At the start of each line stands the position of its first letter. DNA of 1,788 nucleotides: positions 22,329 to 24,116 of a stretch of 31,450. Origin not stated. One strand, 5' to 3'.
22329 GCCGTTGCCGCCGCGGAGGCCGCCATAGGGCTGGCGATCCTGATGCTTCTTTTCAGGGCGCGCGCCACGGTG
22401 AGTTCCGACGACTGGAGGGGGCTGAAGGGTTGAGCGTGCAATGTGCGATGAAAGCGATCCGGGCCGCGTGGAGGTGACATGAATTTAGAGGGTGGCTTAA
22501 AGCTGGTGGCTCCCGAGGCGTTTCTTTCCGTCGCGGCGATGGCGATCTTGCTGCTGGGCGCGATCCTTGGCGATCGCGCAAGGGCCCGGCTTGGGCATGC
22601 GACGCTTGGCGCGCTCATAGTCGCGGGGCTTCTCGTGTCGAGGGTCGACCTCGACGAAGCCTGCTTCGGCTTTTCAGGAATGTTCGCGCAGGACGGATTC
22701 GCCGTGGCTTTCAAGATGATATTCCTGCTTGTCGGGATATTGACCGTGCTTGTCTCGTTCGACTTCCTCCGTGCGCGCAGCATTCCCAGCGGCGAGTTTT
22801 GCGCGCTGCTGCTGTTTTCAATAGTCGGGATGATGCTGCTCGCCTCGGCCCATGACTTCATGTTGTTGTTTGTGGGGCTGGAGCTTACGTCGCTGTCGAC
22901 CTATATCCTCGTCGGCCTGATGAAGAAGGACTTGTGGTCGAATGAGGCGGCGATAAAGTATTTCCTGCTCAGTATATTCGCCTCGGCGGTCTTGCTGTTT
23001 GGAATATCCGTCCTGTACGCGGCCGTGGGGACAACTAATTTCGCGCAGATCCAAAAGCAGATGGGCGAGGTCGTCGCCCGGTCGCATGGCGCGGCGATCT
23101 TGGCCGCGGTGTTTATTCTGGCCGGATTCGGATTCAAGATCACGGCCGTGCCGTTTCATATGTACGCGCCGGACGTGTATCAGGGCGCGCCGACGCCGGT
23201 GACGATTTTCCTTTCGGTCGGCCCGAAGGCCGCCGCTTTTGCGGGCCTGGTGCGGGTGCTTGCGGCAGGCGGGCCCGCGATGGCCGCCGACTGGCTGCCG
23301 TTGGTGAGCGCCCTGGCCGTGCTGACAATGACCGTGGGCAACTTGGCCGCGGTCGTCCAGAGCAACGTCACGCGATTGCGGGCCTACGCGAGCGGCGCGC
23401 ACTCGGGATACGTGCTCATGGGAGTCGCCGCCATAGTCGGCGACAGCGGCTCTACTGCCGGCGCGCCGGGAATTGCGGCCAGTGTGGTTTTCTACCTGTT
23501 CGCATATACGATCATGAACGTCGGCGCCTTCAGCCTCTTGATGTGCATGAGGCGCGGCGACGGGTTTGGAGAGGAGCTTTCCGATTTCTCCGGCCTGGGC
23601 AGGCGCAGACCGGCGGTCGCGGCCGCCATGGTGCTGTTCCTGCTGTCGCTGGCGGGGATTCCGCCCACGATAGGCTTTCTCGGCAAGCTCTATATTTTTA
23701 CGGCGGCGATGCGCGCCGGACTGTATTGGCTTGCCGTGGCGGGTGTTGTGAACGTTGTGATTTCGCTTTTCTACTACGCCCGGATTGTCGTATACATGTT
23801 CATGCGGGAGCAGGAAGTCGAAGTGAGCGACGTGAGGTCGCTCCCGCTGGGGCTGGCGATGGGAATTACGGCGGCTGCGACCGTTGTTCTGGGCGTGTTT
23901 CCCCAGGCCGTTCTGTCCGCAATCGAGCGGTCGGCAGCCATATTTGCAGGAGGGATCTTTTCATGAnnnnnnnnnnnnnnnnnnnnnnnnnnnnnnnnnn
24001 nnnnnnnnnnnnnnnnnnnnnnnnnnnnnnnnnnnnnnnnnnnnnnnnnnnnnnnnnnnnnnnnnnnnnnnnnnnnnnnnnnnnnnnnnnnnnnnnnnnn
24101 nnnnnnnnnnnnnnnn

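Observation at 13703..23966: Complex I operon with a single antiporter-like subunit: nuoL and nuoM absent, nuoK joined directly to nuoN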

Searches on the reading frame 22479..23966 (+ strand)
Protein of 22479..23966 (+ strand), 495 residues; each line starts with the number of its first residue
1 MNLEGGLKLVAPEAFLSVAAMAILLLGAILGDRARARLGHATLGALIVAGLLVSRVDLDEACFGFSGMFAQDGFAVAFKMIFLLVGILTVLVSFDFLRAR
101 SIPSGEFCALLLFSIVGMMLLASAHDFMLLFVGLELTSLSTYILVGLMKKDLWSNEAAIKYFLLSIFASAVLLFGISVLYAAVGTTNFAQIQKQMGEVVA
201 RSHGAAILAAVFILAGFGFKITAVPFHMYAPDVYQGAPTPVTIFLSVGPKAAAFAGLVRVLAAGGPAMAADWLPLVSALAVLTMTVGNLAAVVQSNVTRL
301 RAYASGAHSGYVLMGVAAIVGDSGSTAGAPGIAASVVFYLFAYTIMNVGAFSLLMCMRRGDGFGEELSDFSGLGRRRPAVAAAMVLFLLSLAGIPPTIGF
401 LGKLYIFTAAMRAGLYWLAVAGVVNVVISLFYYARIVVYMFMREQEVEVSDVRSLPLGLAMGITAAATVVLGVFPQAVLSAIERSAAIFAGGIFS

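Call 4: search_protein_families(library=pfam, proteins=[window:22479-23966:+])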
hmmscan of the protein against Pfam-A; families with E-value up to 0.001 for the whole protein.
window:22479-23966:+ (495 aa): 1 family
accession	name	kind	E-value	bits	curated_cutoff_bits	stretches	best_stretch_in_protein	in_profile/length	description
PF00361.26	Proton_antipo_M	-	1.2e-63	215.5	21.5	1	124-429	1-294/294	NADH:quinone oxidoreductase/Mrp antiporter, TM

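Call 13: search_protein_families(library=ncbifam, proteins=[window:22479-23966:+], max_evalue=1e-10)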
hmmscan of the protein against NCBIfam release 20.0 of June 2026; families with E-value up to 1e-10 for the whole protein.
window:22479-23966:+ (495 aa): 65 families (the best 25 are shown)
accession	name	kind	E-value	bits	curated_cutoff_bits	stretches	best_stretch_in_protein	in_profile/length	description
TIGR01770.1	NDH_I_N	subfamily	1.3e-123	413.5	332.6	1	9-478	3-471/472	NADH-quinone oxidoreductase subunit NuoN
NF004440.0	PRK05777.1-3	equivalog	2.2e-122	409.4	519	1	6-488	7-475/477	NADH-quinone oxidoreductase subunit NuoN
NF004442.0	PRK05777.1-5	equivalog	9.4e-118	394.2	523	1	7-483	8-475/483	NADH-quinone oxidoreductase subunit NuoN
NF004441.0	PRK05777.1-4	equivalog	6.6e-108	361.6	477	1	104-487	144-521/524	NADH-quinone oxidoreductase subunit NuoN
NF002701.0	PRK02504.1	equivalog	1.1e-102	344.1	569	1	9-454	14-447/513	NAD(P)H-quinone oxidoreductase subunit N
NF004446.0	PRK05777.2-4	equivalog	1.3e-100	337.9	590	1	8-485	12-494/502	NADH-quinone oxidoreductase subunit NuoN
NF004444.0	PRK05777.2-2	equivalog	6.9e-82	276.1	496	1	7-484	14-489/496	NADH-quinone oxidoreductase subunit NuoN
NF004445.0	PRK05777.2-3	equivalog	6.3e-80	269.4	408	1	2-481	2-469/475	NADH-quinone oxidoreductase subunit NuoN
NF004443.0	PRK05777.2-1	equivalog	2.3e-77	261.3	626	1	39-476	39-482/506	NADH-quinone oxidoreductase subunit NuoN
NF004439.0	PRK05777.1-1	equivalog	1.6e-76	258.2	531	1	16-485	15-481/485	NADH-quinone oxidoreductase subunit NuoN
NF004447.0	PRK05777.2-5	equivalog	4e-55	187.7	547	1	47-446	40-427/458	NADH-quinone oxidoreductase subunit NuoN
NF006240.0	PRK08376.1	subfamily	1.3e-48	166.2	662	1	58-486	75-503/521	putative monovalent cation/H+ antiporter subunit D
NF006419.0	PRK08668.1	equivalog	2.7e-48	165.2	617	1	61-484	58-476/613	NADH dehydrogenase subunit M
NF004448.0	PRK05777.2-6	equivalog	1.6e-45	156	869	1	47-443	54-444/492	NADH-quinone oxidoreductase subunit NuoN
NF006241.0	PRK08377.1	equivalog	1.6e-43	149.5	645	1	80-489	82-478/494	NADH dehydrogenase subunit N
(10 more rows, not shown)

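Call 15: find_related_loci(query=window:22479-23966:+, collection=genome_contigs, flank=10000)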
Query window:22479-23966:+ (495 aa) in genome_contigs; peptide patterns used: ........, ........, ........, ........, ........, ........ (x = any residue, [..] = any of these).
107 stretches matched a pattern; 35 encode a relative of the query (tblastn E <= 1e-3); 35 distinct loci.
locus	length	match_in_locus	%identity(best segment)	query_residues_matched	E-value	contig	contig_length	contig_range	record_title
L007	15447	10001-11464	78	7-494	0e+0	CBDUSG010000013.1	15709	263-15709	MAG TPA_asm: uncultured bacterium isolate SRR22302348_concoct_115 genome assembly, contig: ERZ25073597.868, whole genome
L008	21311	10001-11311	40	1-457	2e-92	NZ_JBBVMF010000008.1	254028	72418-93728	Rhodohalobacter sp. 8-1 Scaffold8_1, whole genome shotgun sequence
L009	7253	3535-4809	40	12-450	4e-90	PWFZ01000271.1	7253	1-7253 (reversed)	MAG: Balneolaceae bacterium isolate T1Sed10_211R1 T1-Sed10-C12977, whole genome shotgun sequence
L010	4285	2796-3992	41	47-457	2e-89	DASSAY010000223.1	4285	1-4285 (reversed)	MAG TPA_asm: Balneolaceae bacterium isolate SMAG_U880 k141_1763964, whole genome shotgun sequence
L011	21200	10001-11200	43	65-475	1e-88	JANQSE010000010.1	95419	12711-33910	MAG: Balneola sp. isolate IP29b_bin.89 k99_3035285, whole genome shotgun sequence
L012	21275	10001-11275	40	12-450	8e-89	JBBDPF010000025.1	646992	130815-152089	MAG: Balneolaceae bacterium isolate LejiaB_41_251 Lejia_B_3_length_646992_cov_150, whole genome shotgun sequence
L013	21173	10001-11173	42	49-450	2e-88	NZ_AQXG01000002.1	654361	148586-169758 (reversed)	Gracilimonas tropica DSM 19535 B151DRAFT_scaffold_1.2_C, whole genome shotgun sequence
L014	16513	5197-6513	38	1-454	3e-88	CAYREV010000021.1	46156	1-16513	MAG TPA_asm: uncultured Balneolaceae bacterium isolate SRP304980_co2_150 genome assembly, contig: NODE_174_length_46156_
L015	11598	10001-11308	39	1-450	9e-88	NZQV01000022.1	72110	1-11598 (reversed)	MAG: Balneola sp. isolate EAC52 MHASMcontig_1023468, whole genome shotgun sequence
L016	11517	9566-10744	42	47-450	3e-87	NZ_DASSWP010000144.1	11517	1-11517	MAG: Gracilimonas sp. isolate SMAG_U626 k141_1150190, whole genome shotgun sequence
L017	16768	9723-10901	42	47-450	3e-87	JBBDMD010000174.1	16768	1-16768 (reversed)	MAG: Balneolaceae bacterium isolate LejiaA_42_12 Lejia_A_4984_length_16768_cov_7, whole genome shotgun sequence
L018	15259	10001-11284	40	12-454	2e-87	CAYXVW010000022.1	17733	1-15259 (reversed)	MAG TPA_asm: uncultured Balneolaceae bacterium isolate binchicken_co207_246 genome assembly, contig: NODE_2985_length_17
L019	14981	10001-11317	39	1-454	2e-87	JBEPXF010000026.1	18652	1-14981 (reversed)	MAG: Fodinibius sp. isolate 01_S196.semibin_refined.224_sub NODE_642_length_18652_cov_2.065047:0-18652, whole genome sho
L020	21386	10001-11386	39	1-475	6e-87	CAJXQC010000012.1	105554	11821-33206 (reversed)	MAG TPA_asm: uncultured Balneola sp. isolate SRR3933248_bin.15_MetaBAT_v2.12.1_MAG genome assembly, contig: NODE_58_leng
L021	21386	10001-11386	39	1-475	5e-87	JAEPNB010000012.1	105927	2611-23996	MAG: Balneola sp. isolate HCUG1436-7 NODE_12_length_105927_cov_6.450751, whole genome shotgun sequence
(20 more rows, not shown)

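Call 45: find_homologous_proteins(query=window:22479-23963:+, max_evalue=1e-60)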
Query window:22479-23963:+ (495 aa): 7217 proteins with E <= 1e-60 among 8000 candidates; the best 120 are listed.
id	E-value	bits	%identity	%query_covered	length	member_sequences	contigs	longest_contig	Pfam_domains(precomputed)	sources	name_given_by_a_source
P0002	2.0e-290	982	97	100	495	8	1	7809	PF00361.26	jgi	-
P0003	2.9e-241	820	81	98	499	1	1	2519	PF00361.26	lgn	-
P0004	2.3e-233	793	80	96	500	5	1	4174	PF00361.26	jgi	-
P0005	2.0e-231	787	78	99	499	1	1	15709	PF00361.26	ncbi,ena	-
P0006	1.4e-216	738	73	99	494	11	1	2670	PF00361.26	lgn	-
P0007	2.0e-212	724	72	99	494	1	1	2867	PF00361.26,PF19530.4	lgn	-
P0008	6.2e-201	687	69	99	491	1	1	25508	PF00361.26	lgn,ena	-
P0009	9.2e-201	686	69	99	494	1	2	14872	PF00361.26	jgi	-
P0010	5.5e-198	677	69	98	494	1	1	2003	PF00361.26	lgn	-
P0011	1.1e-197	676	70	95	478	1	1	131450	PF00361.26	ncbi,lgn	-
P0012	7.4e-197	673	69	98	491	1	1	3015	PF00361.26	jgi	jgi:NADH-quinone oxidoreductase subunit N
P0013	3.1e-194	665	67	100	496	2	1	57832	PF00361.26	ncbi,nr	ncbi:NADH-quinone oxidoreductase subunit N [Candidatus Poribacteria bacterium]|nr:NADH-quinone oxido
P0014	3.9e-193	661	68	97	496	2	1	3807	PF00361.26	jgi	jgi:NADH-quinone oxidoreductase subunit N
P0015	1.1e-191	656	66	99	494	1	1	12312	PF00361.26,PF19530.4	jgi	jgi:NADH-quinone oxidoreductase subunit N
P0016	5.3e-187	641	67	97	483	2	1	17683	PF00361.26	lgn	-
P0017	1.1e-186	640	66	96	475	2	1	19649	PF00361.26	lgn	-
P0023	1.6e-126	441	50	93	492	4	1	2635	PF00361.26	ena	-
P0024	7.4e-121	423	48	96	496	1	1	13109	PF00361.26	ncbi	-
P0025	2.1e-116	408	50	86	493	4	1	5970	PF00361.26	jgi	jgi:NADH-quinone oxidoreductase subunit N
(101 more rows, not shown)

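Call 46: find_encoding_contigs(protein=P0024, flank=10000, max_places=2)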
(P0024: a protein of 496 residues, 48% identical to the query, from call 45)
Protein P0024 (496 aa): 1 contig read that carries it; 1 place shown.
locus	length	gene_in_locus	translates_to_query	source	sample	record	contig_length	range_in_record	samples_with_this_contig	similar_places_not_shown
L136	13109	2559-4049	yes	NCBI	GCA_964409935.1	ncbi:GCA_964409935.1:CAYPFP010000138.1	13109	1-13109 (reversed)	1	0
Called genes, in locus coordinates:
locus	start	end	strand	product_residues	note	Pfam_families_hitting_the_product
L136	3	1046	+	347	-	?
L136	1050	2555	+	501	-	PF00361:Proton_antipo_M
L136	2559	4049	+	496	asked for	PF00361:Proton_antipo_M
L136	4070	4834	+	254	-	-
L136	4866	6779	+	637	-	PF13237:Fer4_10 (faint), PF14691:Fer4_20, PF01266:DAO (weak), PF07992:Pyr_redox_2, PF13450:NAD_binding_8 (weak), PF12838:Fer4_7 (weak), PF00037:Fer4, PF12797:Fer4_2 (weak), +2 more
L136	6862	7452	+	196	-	PF21349:RUBY_RBDX, PF00355:Rieske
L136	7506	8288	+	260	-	PF00033:Cytochrome_B, PF14358:DUF4405 (weak), PF13631:Cytochrom_B_N_2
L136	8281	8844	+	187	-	-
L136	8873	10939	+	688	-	PF14522:Cytochrome_C7 (faint), PF13442:Cytochrome_CBB3 (faint), PF02433:FixO (faint), PF00034:Cytochrom_C (weak)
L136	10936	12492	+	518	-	PF02239:Cytochrom_D1 (faint), PF21783:YNCE (faint), PF10282:Lactonase (weak), PF13473:Cupredoxin_1 (weak)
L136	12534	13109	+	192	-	?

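Call 47: find_encoding_contigs(protein=P0025, flank=10000, max_places=2)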
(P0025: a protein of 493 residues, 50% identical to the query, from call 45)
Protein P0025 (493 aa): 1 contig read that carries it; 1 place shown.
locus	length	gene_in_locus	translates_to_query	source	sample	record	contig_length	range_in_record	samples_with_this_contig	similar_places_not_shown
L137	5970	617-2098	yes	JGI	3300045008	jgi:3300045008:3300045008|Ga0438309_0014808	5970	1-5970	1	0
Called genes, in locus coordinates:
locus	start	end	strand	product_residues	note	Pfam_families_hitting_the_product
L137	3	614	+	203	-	?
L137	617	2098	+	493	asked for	PF00361:Proton_antipo_M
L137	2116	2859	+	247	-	-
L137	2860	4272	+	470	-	PF07992:Pyr_redox_2, PF13738:Pyr_redox_3, PF00070:Pyr_redox, PF18267:Rubredoxin_C, PF21349:RUBY_RBDX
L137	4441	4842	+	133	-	PF02915:Rubrerythrin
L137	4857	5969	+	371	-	?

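Call 48: find_encoding_contigs(protein=P0023, flank=10000, max_places=2)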
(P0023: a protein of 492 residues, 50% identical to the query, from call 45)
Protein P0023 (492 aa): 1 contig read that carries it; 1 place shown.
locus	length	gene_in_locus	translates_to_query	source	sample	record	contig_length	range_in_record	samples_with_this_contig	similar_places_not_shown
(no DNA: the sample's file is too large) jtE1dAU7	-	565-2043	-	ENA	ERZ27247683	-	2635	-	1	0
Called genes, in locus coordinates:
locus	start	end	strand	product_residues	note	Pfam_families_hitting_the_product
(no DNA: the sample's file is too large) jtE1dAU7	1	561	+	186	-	?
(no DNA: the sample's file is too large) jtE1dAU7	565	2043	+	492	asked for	PF00361:Proton_antipo_M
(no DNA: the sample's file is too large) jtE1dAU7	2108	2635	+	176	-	?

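Call 49: find_encoding_contigs(protein=P0008, flank=10000, max_places=1)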
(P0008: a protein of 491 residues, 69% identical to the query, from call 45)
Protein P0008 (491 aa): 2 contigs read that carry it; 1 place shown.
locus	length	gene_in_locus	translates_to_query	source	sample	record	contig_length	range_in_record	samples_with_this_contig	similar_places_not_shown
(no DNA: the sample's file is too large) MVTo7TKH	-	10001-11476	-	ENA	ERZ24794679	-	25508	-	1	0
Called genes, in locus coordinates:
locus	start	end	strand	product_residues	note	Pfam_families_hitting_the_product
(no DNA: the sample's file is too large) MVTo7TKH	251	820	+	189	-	PF00293:NUDIX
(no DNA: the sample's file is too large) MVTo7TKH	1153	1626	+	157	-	PF01058:Oxidored_q6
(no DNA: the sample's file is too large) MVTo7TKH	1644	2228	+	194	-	PF00329:Complex1_30kDa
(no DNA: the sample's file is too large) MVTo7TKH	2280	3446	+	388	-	PF00346:Complex1_49kDa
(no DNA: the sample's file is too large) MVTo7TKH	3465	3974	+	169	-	PF01257:2Fe-2S_thioredx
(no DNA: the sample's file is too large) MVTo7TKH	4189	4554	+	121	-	PF00507:Oxidored_q4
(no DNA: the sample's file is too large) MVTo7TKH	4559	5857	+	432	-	PF01512:Complex1_51K, PF10531:SLBB, PF22461:SLBB_2, PF10589:NADH_4Fe-4S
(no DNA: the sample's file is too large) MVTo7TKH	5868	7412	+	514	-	PF00111:Fer2, PF13510:Fer2_4, PF10588:NADH-G_4Fe-4S_3, PF22117:Fer4_Nqo3, PF04879:Molybdop_Fe4S4, PF22151:Fer4_NDSU1 (weak), PF00384:Molybdopterin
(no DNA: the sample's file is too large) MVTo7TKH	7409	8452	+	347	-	PF00146:NADHdh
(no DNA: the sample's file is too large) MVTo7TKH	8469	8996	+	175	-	PF13183:Fer4_8 (faint), PF14697:Fer4_21 (faint), PF12797:Fer4_2 (faint), PF12837:Fer4_6 (faint), PF12838:Fer4_7, PF13187:Fer4_9 (weak), PF13484:Fer4_16 (faint), PF00037:Fer4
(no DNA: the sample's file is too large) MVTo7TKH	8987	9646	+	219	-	PF00499:Oxidored_q3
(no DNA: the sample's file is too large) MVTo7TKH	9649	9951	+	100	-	PF00420:Oxidored_q2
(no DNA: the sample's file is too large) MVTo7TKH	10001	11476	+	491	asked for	PF00361:Proton_antipo_M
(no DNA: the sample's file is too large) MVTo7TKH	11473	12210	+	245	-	-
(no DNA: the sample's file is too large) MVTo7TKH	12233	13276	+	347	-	PF08100:Dimerisation, PF00891:Methyltransf_2, PF05175:MTS (faint), PF13847:Methyltransf_31 (weak), PF08241:Methyltransf_11 (weak), PF08242:Methyltransf_12 (weak), PF13649:Methyltransf_25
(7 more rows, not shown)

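Call 50: find_encoding_contigs(protein=P0017, flank=10000, max_places=1)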
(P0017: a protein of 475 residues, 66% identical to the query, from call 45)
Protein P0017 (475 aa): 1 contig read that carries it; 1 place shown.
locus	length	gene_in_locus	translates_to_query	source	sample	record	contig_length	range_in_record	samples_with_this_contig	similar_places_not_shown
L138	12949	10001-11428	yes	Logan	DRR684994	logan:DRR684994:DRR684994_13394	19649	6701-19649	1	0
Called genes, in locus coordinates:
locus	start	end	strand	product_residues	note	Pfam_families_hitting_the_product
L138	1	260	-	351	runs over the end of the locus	PF00493:MCM (weak), PF01078:Mg_chelatase (faint), PF00004:AAA, PF07724:AAA_2, PF07728:AAA_5, PF10431:ClpB_D2-small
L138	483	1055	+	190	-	PF00293:NUDIX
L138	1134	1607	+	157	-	PF01058:Oxidored_q6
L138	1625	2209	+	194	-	PF00329:Complex1_30kDa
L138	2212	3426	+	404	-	PF00346:Complex1_49kDa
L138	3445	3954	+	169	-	PF01257:2Fe-2S_thioredx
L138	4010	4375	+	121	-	PF00507:Oxidored_q4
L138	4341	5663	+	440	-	PF01512:Complex1_51K, PF10531:SLBB, PF22461:SLBB_2, PF10589:NADH_4Fe-4S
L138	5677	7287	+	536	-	PF00111:Fer2, PF13510:Fer2_4, PF10588:NADH-G_4Fe-4S_3, PF22117:Fer4_Nqo3, PF00384:Molybdopterin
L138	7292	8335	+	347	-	PF00146:NADHdh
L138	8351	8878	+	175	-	PF13183:Fer4_8 (faint), PF13484:Fer4_16 (faint), PF13534:Fer4_17 (faint), PF14697:Fer4_21 (faint), PF12797:Fer4_2 (faint), PF12838:Fer4_7, PF13187:Fer4_9 (weak), PF00037:Fer4, +1 more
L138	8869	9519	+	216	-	PF00499:Oxidored_q3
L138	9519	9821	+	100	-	PF00420:Oxidored_q2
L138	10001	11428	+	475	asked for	PF00361:Proton_antipo_M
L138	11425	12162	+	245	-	-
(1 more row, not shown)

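Call 51: find_encoding_contigs(protein=P0009, flank=10000, max_places=1)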
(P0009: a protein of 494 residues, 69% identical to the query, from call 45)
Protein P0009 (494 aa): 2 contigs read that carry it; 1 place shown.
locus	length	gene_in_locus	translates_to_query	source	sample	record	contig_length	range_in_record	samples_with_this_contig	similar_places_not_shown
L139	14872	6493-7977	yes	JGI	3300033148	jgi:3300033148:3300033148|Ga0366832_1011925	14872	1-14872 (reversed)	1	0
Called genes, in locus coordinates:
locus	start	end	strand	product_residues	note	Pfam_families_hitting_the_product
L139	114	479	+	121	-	PF00507:Oxidored_q4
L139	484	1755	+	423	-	PF01512:Complex1_51K, PF22461:SLBB_2, PF10531:SLBB, PF10589:NADH_4Fe-4S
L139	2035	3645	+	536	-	PF00111:Fer2, PF13510:Fer2_4, PF10588:NADH-G_4Fe-4S_3, PF22117:Fer4_Nqo3, PF04879:Molybdop_Fe4S4, PF22151:Fer4_NDSU1, PF00384:Molybdopterin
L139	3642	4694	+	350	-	PF00146:NADHdh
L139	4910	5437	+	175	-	PF13183:Fer4_8 (faint), PF13484:Fer4_16 (faint), PF13534:Fer4_17 (faint), PF14697:Fer4_21 (faint), PF12837:Fer4_6 (faint), PF12838:Fer4_7, PF13187:Fer4_9 (weak), PF00037:Fer4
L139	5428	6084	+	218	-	PF00499:Oxidored_q3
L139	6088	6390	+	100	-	PF00420:Oxidored_q2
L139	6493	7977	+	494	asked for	PF00361:Proton_antipo_M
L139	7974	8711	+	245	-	-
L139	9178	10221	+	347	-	PF08100:Dimerisation, PF08242:Methyltransf_12 (faint), PF00891:Methyltransf_2, PF05175:MTS (weak), PF13649:Methyltransf_25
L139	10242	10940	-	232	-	PF00814:TsaD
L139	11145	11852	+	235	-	PF00753:Lactamase_B, PF13483:Lactamase_B_3, PF12706:Lactamase_B_2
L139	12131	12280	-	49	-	-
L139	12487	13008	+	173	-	PF00132:Hexapep, PF21711:DCTN5 (faint), PF25084:LbH_EIF2B (faint), PF14602:Hexapep_2 (faint), PF25087:GMPPB_C (faint), PF00132:Hexapep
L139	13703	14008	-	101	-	-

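Call 57: find_related_loci(query=P0024, collection=genome_contigs, flank=8000)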
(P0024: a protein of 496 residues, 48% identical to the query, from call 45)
Query P0024 (496 aa) in genome_contigs; peptide patterns used: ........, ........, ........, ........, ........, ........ (x = any residue, [..] = any of these).
90 stretches matched a pattern; 24 encode a relative of the query (tblastn E <= 1e-3); 24 distinct loci.
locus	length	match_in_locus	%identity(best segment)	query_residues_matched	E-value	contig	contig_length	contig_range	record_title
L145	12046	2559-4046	100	1-496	0e+0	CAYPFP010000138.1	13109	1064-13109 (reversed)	MAG TPA_asm: uncultured Planctomycetota bacterium isolate SRP257756_co1_239 genome assembly, contig: NODE_4218_length_13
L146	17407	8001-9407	43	11-488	3e-115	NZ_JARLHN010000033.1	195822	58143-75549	MAG: Oryzomonas sp. isolate MAG_BA72 MetaBAT2_Bin_72_Anoxic_k141_1673584, whole genome shotgun sequence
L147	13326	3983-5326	41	35-495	3e-94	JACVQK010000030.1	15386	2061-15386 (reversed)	MAG: Dehalococcoidia bacterium isolate B4_bin.23 scaffold_563, whole genome shotgun sequence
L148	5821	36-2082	38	11-491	4e-83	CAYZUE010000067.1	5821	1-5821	MAG TPA_asm: Candidatus Hydrothermarchaeota archaeon isolate binchicken_co48_556 genome assembly, contig: NODE_23216_len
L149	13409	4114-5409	41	15-452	1e-81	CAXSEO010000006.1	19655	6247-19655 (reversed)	MAG: uncultured Sphingomonas sp. isolate private_VT38_metawrap_bin.1 genome assembly, contig: private_VT38_metawrap_bin.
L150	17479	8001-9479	38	9-495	3e-80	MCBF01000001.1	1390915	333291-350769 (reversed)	MAG: Candidatus Altiarchaeales archaeon IMC4 isolate IMC4_SM1 MSIBFv1_B, whole genome shotgun sequence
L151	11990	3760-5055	40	15-452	6e-79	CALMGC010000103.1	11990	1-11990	MAG TPA_asm: uncultured Sphingomonadales bacterium isolate SRR12240174_bin.26_CONCOCT_v1.1_MAG genome assembly, contig: 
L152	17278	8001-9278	37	68-494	1e-78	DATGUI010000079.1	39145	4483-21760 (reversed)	MAG TPA_asm: Burkholderiaceae bacterium isolate SMAG_U10525 k141_1655995, whole genome shotgun sequence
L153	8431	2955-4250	40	15-452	2e-77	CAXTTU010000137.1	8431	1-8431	MAG TPA_asm: uncultured Sphingomonas sp. isolate public_SRR12240179_metawrap_bin.3 genome assembly, contig: public_SRR12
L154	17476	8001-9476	36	17-496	4e-76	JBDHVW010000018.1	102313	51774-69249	MAG: Vulcanimicrobiota bacterium isolate AS-MICRO-3CA.307 NODE_590_length_102313_cov_4.670268, whole genome shotgun sequ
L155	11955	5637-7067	38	14-493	1e-75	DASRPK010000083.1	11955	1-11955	MAG TPA_asm: Gemmatimonadaceae bacterium isolate SMAG_U10293 k141_6727148, whole genome shotgun sequence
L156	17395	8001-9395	39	14-481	3e-75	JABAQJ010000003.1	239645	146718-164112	MAG: Gemmatimonadaceae bacterium isolate Bin_122_2R c_000000000242, whole genome shotgun sequence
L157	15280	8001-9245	41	68-491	5e-74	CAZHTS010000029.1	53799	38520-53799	MAG TPA_asm: uncultured Anaerolineaceae bacterium isolate binchicken_co20_77 genome assembly, contig: NODE_1487_length_5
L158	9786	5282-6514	39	71-486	5e-72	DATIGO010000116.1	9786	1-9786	MAG TPA_asm: Gemmatimonadaceae bacterium isolate SMAG_U16423 k141_1024168, whole genome shotgun sequence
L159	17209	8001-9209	36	61-485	6e-71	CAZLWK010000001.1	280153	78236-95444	MAG TPA_asm: uncultured Caulobacteraceae bacterium isolate binchicken_co311_228 genome assembly, contig: NODE_38_length_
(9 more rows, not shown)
